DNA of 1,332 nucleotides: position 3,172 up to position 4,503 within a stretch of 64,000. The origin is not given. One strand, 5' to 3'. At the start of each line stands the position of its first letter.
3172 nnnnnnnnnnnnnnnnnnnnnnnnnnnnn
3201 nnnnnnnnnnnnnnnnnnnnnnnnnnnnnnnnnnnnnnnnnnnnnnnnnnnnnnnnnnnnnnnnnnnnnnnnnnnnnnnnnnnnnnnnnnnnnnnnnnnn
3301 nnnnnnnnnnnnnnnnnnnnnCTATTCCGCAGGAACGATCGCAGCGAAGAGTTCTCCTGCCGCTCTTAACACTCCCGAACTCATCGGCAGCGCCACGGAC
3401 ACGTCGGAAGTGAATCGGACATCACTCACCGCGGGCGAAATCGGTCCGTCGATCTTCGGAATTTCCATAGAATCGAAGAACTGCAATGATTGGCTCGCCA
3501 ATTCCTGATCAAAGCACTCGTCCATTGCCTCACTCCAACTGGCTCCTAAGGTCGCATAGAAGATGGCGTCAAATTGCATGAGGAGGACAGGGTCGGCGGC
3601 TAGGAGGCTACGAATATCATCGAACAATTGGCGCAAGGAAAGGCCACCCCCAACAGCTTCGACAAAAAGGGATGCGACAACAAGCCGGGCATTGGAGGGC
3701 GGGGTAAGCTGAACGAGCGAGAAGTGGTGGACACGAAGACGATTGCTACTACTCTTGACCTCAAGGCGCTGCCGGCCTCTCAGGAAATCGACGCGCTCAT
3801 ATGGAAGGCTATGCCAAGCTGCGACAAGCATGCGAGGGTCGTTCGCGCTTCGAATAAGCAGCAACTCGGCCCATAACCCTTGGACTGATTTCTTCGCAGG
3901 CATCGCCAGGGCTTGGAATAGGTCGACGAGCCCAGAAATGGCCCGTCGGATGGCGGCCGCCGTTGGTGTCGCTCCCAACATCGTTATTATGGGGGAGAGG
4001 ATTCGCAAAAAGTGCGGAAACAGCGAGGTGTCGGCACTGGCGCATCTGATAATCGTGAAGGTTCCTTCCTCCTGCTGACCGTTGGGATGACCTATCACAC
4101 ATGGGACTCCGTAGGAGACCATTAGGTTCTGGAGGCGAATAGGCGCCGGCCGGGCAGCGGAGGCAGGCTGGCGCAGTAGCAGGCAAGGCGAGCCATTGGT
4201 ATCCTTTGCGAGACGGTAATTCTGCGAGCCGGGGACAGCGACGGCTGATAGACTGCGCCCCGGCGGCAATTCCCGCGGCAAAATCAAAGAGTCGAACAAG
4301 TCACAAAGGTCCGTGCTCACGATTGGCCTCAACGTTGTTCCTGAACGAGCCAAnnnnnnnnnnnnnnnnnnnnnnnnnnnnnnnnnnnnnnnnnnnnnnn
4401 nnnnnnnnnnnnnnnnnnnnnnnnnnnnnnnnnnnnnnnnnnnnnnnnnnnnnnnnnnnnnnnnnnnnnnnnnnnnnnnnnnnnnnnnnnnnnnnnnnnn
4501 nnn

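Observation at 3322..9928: Overlapping five-gene operon vsr-dcm-GHKL ATPase-Z1 NTPase-PD-(D/E)XK nuclease: a methylation-coupled, mechanistically uncharacterised defence module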

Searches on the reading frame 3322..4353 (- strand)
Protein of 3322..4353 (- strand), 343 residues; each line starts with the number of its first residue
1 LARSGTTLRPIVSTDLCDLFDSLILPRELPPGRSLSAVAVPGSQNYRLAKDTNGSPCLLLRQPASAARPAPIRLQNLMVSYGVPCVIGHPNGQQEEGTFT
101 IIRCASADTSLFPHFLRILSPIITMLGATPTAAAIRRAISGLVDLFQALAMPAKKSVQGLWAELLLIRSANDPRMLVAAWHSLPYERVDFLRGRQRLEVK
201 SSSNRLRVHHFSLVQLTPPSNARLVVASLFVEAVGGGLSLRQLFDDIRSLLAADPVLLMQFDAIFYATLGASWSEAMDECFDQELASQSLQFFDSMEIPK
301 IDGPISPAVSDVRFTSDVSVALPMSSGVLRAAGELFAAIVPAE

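Call 4: search_protein_families(library=pfam, proteins=[window:3322-4353:-], max_evalue=0.01)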
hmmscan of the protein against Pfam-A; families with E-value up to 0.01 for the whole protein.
window:3322-4353:- (343 aa): 1 family
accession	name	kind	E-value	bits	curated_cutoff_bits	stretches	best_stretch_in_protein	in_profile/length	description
PF14390.12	DUF4420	-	9e-34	117.5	27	1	33-319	17-306/306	Putative PD-(D/E)XK family member, (DUF4420)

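Call 5: search_protein_families(library=padloc, proteins=[window:3322-4353:-], max_evalue=0.01)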
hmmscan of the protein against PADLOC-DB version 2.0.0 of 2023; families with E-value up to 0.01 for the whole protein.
window:3322-4353:- (343 aa): 0 families

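Call 6: search_protein_families(library=ncbifam, proteins=[window:3322-4353:-], max_evalue=0.01)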
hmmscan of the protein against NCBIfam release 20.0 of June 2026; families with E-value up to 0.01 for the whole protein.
window:3322-4353:- (343 aa): 1 family
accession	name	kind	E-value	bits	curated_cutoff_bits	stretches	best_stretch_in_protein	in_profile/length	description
NF041934.1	MzaD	equivalog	0.0017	17.6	420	1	159-300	144-289/326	MZA anti-phage system associated PD-(D/E)XK motif protein MzaD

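Call 41: search_solved_structures(query=window:3322-4353:-, max_evalue=10)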
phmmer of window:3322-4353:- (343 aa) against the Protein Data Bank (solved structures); distinct sequences matched with E-value up to 10: 0.

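Call 52: find_homologous_proteins(query=window:3322-4353:-)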
Query window:3322-4353:- (343 aa): 271 proteins with E <= 0.001 among 8000 candidates; the best 120 are listed.
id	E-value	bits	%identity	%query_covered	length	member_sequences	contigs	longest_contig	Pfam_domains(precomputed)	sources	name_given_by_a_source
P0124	2.1e-212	722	100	97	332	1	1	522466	PF14390.13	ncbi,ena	-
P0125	1.1e-187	641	83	100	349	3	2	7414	PF14390.13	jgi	jgi:hypothetical protein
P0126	1.5e-177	608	82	97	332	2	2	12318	PF14390.13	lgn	-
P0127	1.2e-173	595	80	97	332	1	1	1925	PF14390.13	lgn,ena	-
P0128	4.1e-170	583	79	97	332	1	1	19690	PF14390.13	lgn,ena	-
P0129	9.5e-170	582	79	97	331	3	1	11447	PF14390.13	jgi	jgi:hypothetical protein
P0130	1.8e-169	581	79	97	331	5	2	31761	PF14390.13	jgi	jgi:hypothetical protein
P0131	6.9e-169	579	79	97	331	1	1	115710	PF14390.13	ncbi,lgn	-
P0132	5.1e-166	570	78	97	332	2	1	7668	PF14390.13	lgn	-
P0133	1.8e-164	565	77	97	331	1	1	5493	PF14390.13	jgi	jgi:hypothetical protein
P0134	6.2e-162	556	74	97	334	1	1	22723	PF14390.13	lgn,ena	-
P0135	4.6e-161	554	76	96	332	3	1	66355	PF14390.13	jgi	-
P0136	8.3e-160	549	75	97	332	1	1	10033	PF14390.13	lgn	-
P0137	1.4e-159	549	74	96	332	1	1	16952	PF14390.13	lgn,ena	-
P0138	9.4e-158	543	75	96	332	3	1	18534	PF14390.13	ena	-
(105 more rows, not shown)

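Call 60: predict_structure(alignment_id=A2)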
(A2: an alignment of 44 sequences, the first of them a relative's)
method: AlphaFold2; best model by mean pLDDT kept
length: 332 residues; sequences in the alignment: 44
mean_pLDDT: 88.5   pTM: 0.86
mean pLDDT of the five models: 88.5, 88.2, 88.1, 87.3, 82.5
residues with pLDDT >= 90: 183; 70-90: 130; 50-70: 16; < 50: 3
segments of 3 or more residues with pLDDT < 50: none
pLDDT, mean of each block of 10 residues (from residue 1): 72 59 76 85 87 74 88 81 85 87 89 86 87 89 94 97 96 87 96 96 89 97 96 95 92 93 93 97 94 84 95 95 94 71
secondary structure, 60 per line:
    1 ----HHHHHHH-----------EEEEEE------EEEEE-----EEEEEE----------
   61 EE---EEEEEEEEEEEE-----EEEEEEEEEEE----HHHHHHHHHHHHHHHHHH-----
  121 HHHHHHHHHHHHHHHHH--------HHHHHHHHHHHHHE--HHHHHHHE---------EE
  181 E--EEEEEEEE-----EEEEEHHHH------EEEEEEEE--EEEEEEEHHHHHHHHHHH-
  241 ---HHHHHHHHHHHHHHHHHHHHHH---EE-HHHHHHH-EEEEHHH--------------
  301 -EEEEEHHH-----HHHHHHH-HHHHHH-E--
elements in order: H5-11 E23-28 E35-39 E45-50 E66-77 E83-93 H98-115 H121-137 H146-158 H162-168 E179-181 E184-191 E197-201 H202-205 E212-219 E222-228 H229-239 H244-265 H272-278 E280-283 E302-306 H315-321 H323-328

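Call 63: fold_search(model_id=the predicted structure, library=pdb)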
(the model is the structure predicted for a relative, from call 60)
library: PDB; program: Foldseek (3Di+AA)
matches with E <= 10: 652; with E <= 0.001: 0
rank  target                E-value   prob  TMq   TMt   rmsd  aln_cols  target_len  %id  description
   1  8env_I                2.0e-01  0.06  0.06  0.11  15.4        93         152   13  In situ cryo-EM structure of Pseudomonas phage E217 tail baseplate in C6 map (released 2023-07-26)
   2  7dzn_E                3.2e-01  0.28  0.13  0.19   7.6        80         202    8  Crystal Structure of the cross-restricted T18A TCR and HLAB4201 bound to HIV-1 Gag TL9 peptide (released 2022-01-26)
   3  9l35_B                3.2e-01  0.18  0.09  0.10  12.3        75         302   12  Crystal structure of C45G9.5 protein from Caenorhabditis elegans (released 2025-12-17)
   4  3f08_A                3.2e-01  0.09  0.10  0.21  12.6       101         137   13  Crystal structure of the putative uncharacterized protein Q6HG14 from Bacilllus thuringiensis. Northeast Structural Ge (released 2008-11-18)
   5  8wia_A                3.8e-01  0.04  0.07  0.06  20.5       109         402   10  Crystal structure of E. coli ThrS catalytic domain mutant G463S (released 2024-07-24)
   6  8wih_B                4.0e-01  0.04  0.07  0.06  19.8       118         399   11  Crystal structure of E. coli ThrS catalytic domain mutant G463A in complex with ATP (released 2024-07-24)
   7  3ijt_A                4.0e-01  0.03  0.08  0.15  16.1       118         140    9  Structural Characterization of SMU.440, a Hypothetical Protein from Streptococcus mutans (released 2009-08-25)
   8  8wig_A                4.3e-01  0.04  0.07  0.06  20.5       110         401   14  Crystal structure of E. coli ThrS catalytic domain mutant G463S/Q484A (released 2024-07-24)
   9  9o5d_C                4.8e-01  0.04  0.14  0.12  15.1       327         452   12  The KICSTOR-GATOR1-SAMTOR complex (released 2026-01-21)
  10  9l35_A                5.4e-01  0.14  0.10  0.11  12.2        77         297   12  Crystal structure of C45G9.5 protein from Caenorhabditis elegans (released 2025-12-17)
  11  1u2b                  5.4e-01  0.08  0.10  0.22  13.1       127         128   14  Triglycine variant of the Grp1 Pleckstrin Homology Domain unliganded (released 2005-02-01)
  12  8h99_A                5.4e-01  0.03  0.07  0.06  19.9       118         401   11  Crystal structure of E. coli ThrS catalytic domain mutant (released 2023-02-08)
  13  9har_AA               5.7e-01  0.02  0.09  0.16  17.9       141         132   15  pT=3 virus-like particle of ssRNA phage ESE017 coat protein (released 2024-11-13)
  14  8xau_F                6.0e-01  0.07  0.09  0.06   9.5        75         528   12  Cryo-EM structure of HerA (released 2024-06-05)
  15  4ij2_H                6.4e-01  0.03  0.09  0.11  16.7       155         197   12  Human methemoglobin in complex with the second and third NEAT domains of IsdH from Staphylococcus aureus (released 2013-12-25)
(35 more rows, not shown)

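Call 84: search_protein_families(library=ncbifam, alignment_id=A2, max_evalue=0.01)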
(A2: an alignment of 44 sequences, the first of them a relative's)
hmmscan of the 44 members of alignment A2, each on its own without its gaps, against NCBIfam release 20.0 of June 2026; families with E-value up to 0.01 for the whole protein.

A. member 1, P0124 (332 aa): 1 family
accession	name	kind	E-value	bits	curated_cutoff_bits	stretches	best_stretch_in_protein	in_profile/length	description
NF041934.1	MzaD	equivalog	0.0015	17.7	420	1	148-289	144-289/326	MZA anti-phage system associated PD-(D/E)XK motif protein MzaD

B. families by the number of members that match (of 44 scanned): 1 family
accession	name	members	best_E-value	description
NF041934.1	MzaD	36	2.2e-09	MZA anti-phage system associated PD-(D/E)XK motif protein MzaD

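Call 99: search_protein_representatives(protein=P0124)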
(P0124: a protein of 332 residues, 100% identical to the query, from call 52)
Query: 332 residues. Proteins with E-value up to 0.001 (for the whole library): 1929; up to 1e-10: 1367; up to 1e-30: 719. The best 150 are listed.
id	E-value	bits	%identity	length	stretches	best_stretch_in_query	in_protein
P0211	1.4e-127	441.7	61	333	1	2-328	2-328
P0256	5.0e-83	295.4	45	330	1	2-328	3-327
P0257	4.0e-82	292.4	45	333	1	4-330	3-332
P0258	4.5e-82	292.2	47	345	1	3-329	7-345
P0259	7.7e-79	281.6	44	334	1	5-328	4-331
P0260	3.7e-78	279.4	44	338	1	3-328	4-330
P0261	9.8e-78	278.0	46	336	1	5-327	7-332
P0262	1.0e-77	278.0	64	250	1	1-194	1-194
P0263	4.2e-77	275.9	45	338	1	3-314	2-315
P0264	5.8e-77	275.5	44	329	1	4-327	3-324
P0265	1.7e-76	273.9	44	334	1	20-330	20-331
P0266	4.4e-76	272.6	45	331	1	4-330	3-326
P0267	2.4e-75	270.2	61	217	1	115-330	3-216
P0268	2.3e-74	266.9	43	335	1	4-330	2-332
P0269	2.8e-74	266.7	44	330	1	5-328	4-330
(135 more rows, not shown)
